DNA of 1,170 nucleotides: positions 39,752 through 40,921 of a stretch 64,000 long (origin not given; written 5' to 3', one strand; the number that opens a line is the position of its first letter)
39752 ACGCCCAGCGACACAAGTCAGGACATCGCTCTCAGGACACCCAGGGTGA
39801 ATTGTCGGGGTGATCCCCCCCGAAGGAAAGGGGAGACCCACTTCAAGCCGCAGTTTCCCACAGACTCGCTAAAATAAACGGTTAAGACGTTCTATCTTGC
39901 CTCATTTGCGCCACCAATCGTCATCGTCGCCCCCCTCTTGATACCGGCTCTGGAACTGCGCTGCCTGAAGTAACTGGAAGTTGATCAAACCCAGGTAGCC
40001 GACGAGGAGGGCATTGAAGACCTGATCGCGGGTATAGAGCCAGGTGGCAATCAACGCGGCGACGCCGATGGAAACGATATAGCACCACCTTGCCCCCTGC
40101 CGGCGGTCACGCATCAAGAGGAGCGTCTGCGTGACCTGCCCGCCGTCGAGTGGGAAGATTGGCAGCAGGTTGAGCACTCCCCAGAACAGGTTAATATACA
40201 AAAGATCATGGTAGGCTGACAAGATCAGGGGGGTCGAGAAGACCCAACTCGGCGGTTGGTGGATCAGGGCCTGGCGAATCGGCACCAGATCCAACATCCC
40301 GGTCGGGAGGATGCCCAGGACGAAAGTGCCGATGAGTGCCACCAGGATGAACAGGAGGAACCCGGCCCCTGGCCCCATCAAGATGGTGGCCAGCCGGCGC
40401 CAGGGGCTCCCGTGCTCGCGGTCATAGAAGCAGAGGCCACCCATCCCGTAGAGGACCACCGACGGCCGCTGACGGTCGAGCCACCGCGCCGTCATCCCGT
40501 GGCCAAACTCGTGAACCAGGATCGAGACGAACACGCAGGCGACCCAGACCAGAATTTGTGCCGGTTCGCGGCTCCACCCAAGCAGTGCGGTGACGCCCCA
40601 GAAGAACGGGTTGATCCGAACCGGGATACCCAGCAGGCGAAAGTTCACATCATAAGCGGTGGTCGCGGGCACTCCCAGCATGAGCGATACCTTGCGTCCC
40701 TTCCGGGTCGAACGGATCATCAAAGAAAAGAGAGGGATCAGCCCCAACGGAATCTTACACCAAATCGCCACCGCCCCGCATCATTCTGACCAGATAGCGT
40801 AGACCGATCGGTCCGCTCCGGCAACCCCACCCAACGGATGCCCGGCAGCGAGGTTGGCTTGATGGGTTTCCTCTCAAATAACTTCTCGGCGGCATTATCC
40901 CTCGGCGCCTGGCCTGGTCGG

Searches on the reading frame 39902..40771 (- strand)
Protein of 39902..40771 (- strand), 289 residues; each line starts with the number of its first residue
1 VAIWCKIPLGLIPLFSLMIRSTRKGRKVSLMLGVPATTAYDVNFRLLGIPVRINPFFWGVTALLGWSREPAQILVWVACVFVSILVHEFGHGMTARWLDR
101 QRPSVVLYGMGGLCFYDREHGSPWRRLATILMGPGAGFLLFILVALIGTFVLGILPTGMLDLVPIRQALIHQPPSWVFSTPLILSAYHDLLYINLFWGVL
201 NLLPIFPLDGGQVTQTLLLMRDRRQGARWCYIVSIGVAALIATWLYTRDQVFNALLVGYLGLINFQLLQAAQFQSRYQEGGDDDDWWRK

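Call 43: search_protein_families(library=pfam, proteins=[window:39902-40771:-], max_evalue=0.0001)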
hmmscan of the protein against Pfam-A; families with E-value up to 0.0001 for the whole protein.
window:39902-40771:- (289 aa): 1 family
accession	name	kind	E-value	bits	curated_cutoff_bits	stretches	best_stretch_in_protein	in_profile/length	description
PF02163.28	Peptidase_M50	-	2.4e-16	60.2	27.2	1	77-240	3-218/221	Peptidase family M50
